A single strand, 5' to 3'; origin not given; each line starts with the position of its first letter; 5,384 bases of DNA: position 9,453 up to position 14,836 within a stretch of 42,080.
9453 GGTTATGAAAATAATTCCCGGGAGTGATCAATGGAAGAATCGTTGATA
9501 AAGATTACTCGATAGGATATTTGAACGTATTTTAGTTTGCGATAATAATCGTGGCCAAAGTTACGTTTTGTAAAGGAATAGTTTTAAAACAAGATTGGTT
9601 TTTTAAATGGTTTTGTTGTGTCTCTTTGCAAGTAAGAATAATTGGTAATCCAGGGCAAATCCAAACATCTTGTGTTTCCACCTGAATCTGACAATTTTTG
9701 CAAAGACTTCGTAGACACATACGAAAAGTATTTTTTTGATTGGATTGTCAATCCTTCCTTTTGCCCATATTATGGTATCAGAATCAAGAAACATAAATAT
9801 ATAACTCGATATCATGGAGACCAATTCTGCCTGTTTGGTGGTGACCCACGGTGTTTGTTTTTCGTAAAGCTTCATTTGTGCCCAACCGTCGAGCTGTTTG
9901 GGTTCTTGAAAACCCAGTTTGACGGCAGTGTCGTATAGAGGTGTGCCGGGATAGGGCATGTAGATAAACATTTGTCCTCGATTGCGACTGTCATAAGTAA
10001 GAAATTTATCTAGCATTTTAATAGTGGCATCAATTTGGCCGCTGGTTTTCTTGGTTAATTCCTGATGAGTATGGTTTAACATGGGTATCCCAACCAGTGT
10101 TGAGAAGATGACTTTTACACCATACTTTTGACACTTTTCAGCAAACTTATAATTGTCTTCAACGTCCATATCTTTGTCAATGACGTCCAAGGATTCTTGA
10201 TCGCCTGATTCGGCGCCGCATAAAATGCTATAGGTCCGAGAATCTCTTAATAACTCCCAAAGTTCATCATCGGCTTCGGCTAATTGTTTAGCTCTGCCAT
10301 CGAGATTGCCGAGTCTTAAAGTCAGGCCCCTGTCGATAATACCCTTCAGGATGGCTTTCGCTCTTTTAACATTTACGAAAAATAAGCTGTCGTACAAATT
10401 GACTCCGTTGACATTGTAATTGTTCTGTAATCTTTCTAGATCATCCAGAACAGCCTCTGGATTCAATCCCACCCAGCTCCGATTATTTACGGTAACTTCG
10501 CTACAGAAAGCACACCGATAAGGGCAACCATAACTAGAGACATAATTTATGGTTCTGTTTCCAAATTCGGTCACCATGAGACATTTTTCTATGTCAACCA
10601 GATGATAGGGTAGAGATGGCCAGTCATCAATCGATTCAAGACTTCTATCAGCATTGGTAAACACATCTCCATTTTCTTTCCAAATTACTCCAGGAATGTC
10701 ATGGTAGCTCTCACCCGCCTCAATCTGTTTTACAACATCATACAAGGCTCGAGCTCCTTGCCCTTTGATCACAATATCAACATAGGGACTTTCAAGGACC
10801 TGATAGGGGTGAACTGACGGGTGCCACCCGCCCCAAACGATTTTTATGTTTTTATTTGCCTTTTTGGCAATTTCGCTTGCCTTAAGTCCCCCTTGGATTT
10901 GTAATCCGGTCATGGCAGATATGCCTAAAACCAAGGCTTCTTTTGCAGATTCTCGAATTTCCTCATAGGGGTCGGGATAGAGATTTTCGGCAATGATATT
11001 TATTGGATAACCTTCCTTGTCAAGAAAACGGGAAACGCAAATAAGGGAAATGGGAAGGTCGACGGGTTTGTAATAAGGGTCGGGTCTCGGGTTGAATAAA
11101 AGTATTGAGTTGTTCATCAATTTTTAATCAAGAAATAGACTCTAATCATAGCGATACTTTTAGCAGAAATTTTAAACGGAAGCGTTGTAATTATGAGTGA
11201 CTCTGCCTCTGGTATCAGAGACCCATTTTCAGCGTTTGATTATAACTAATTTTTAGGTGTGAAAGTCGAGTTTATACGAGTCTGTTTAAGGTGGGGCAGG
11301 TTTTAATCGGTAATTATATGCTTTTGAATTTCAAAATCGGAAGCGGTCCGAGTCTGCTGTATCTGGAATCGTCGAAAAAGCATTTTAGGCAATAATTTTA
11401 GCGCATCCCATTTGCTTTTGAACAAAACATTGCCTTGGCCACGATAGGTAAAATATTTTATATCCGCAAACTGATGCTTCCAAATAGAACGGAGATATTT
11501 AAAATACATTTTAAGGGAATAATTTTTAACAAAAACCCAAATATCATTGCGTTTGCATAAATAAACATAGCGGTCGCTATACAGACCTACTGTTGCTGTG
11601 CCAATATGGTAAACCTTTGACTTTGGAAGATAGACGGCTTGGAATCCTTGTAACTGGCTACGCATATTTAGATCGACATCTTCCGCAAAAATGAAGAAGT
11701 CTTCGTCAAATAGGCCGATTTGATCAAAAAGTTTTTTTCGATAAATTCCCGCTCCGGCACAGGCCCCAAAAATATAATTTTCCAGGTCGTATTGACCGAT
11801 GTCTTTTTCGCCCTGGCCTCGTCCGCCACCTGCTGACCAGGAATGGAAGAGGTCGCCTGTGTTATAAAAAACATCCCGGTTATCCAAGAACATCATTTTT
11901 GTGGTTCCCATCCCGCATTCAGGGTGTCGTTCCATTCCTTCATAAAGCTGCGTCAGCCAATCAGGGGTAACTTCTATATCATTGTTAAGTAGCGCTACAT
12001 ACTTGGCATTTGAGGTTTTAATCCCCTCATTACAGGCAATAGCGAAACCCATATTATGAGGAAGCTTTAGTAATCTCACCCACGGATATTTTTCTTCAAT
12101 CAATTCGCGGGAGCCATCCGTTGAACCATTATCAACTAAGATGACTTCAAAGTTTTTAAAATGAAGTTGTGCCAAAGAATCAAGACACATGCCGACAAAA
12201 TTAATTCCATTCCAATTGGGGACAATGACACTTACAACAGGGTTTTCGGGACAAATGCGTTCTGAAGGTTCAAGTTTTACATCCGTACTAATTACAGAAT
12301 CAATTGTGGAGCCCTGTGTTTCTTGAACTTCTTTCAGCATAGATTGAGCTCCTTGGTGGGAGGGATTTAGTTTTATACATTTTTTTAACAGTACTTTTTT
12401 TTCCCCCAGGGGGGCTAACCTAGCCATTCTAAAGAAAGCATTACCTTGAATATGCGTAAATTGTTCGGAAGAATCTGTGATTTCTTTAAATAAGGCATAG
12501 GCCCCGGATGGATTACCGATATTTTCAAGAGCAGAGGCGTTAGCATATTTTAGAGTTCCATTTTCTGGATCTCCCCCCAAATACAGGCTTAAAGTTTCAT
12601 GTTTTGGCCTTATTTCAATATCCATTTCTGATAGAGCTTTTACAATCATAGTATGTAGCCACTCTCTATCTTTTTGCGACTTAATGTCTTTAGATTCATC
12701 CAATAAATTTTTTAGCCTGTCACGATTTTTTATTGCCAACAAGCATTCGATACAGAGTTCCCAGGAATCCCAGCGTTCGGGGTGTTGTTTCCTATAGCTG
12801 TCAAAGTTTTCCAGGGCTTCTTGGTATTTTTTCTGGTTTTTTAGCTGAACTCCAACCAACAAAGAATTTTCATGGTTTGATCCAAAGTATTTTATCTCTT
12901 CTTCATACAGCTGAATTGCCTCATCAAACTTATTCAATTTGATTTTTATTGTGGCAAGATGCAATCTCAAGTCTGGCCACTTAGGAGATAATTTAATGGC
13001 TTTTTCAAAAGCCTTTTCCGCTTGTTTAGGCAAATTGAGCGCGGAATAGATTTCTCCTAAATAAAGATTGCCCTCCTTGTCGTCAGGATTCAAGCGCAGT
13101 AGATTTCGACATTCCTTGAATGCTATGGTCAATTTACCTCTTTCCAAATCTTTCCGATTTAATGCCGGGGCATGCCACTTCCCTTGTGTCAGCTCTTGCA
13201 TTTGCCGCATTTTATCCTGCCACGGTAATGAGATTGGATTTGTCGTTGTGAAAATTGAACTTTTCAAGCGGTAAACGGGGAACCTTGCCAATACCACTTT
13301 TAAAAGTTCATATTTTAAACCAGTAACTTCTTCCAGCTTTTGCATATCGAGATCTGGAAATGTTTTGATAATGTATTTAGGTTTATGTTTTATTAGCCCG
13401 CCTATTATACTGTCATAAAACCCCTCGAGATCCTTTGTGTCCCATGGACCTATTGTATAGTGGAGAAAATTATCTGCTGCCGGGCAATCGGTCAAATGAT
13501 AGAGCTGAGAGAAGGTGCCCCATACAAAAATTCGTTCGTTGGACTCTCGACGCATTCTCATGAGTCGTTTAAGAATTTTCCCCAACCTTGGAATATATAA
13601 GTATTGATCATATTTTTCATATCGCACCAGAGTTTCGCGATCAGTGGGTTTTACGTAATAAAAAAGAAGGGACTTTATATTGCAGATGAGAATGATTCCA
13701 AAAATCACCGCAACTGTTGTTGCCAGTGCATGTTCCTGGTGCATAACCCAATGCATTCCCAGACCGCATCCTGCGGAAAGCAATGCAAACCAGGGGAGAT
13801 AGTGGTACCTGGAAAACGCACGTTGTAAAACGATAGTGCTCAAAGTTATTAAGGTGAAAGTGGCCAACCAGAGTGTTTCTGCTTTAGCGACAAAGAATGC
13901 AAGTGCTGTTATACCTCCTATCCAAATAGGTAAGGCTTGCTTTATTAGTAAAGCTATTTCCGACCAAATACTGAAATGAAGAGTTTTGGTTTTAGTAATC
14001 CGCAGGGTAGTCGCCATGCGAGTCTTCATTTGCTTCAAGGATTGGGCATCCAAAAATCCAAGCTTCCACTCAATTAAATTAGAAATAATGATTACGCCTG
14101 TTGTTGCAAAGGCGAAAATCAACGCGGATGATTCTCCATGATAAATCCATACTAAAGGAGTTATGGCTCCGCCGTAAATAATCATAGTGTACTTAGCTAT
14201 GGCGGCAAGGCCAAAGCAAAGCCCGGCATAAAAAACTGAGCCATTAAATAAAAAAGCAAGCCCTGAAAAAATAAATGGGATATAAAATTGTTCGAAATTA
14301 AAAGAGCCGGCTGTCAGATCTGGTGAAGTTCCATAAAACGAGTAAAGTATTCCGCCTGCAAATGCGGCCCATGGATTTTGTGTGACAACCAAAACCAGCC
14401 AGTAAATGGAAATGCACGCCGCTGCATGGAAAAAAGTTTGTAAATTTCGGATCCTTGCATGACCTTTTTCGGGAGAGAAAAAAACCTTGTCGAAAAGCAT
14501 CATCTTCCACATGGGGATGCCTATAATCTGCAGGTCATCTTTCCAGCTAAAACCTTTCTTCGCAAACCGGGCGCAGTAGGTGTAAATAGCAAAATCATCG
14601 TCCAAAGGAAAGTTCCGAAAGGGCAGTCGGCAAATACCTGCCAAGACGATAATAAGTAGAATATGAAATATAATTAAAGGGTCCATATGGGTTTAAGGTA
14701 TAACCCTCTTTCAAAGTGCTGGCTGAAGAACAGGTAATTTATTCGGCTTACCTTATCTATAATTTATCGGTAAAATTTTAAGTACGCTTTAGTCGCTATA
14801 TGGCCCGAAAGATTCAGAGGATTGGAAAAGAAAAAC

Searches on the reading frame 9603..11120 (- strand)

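Call 16: search_protein_families(library=pfam, proteins=[window:9603-11120:-], max_evalue=0.00001)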
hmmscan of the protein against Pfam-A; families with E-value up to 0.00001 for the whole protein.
window:9603-11120:- (505 aa): 2 families
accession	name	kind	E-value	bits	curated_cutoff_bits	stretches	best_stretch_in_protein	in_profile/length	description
PF02310.24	B12-binding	-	2.1e-13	50.6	32.1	1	23-129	14-120/121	B12 binding domain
PF04055.27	Radical_SAM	-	5.7e-12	46.5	29.5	1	194-352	2-158/166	Radical SAM superfamily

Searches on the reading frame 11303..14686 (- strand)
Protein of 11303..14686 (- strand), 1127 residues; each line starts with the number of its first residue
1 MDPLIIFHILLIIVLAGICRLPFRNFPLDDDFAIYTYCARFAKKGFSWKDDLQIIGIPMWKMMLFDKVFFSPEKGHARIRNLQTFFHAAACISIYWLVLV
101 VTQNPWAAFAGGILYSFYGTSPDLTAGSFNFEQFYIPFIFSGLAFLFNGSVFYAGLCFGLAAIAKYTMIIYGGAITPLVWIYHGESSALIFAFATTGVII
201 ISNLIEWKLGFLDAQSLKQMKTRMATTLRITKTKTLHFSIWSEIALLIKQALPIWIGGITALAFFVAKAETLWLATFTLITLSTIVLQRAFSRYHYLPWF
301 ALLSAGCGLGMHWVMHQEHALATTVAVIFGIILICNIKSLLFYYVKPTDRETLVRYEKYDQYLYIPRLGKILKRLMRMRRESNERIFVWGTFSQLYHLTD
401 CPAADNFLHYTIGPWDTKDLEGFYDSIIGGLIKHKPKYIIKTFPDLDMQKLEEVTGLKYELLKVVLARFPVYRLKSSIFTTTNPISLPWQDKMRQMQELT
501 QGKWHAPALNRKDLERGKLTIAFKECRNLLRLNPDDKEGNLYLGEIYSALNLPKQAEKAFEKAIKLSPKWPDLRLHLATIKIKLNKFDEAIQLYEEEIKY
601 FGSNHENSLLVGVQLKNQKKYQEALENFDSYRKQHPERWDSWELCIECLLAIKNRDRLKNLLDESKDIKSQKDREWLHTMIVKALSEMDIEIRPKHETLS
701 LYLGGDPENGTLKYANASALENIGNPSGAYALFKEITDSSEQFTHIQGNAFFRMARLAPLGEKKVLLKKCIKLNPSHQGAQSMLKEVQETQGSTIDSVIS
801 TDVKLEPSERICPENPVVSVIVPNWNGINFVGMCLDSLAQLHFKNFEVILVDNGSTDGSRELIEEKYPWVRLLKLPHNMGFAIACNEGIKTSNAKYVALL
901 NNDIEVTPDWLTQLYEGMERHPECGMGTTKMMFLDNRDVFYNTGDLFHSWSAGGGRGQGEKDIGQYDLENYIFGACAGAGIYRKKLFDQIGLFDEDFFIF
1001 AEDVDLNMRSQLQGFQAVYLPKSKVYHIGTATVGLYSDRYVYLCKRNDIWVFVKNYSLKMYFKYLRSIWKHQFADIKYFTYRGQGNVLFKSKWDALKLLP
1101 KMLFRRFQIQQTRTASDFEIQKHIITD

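Call 16: search_protein_families(library=pfam, proteins=[window:11303-14686:-], max_evalue=0.00001)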
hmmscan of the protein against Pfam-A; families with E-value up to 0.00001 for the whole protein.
window:11303-14686:- (1127 aa): 13 families
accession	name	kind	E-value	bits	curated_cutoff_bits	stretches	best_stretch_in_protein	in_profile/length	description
PF00535.33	Glycos_transf_2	-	6.8e-27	94.9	23.3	1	819-990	1-167/168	Glycosyl transferase family 2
PF14559.12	TPR_19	-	1.2e-16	61.3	25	0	553-595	7-49/68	Tetratricopeptide repeat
PF13641.12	Glyco_tranf_2_3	-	4.4e-14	53.5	27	1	817-1034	2-218/230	Glycosyltransferase like family 2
PF23914.1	TPR_CcmH_CycH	-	4.3e-12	46.6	42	1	489-636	5-152/158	Cytochrome c-type biogenesis protein H TPR domain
PF13428.12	TPR_14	-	6.4e-11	42.2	23.5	0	540-579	4-43/44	Tetratricopeptide repeat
PF00515.34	TPR_1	-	1.1e-10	41.3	27.8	0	542-569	6-33/34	Tetratricopeptide repeat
PF07719.23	TPR_2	-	2.5e-09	36.9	27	0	541-569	5-33/34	Tetratricopeptide repeat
PF13432.12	TPR_16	-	2.7e-08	34.6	32.7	0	516-569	10-63/65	Tetratricopeptide repeat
PF13632.12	Glyco_trans_2_3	-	4.9e-08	33.5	27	1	896-1034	1-130/198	Glycosyl transferase family group 2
PF12895.13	ANAPC3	-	5e-07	30.3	27.2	0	527-596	13-81/82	Anaphase-promoting complex, cyclosome, subunit 3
PF13181.12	TPR_8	-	6.8e-07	29.4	25.7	0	543-569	7-33/34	Tetratricopeptide repeat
PF13174.12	TPR_6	-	2.1e-06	28.5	26.3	0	612-637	7-32/33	Tetratricopeptide repeat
PF13431.12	TPR_17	-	5.7e-06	26.6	24.4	0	559-592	1-34/34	Tetratricopeptide repeat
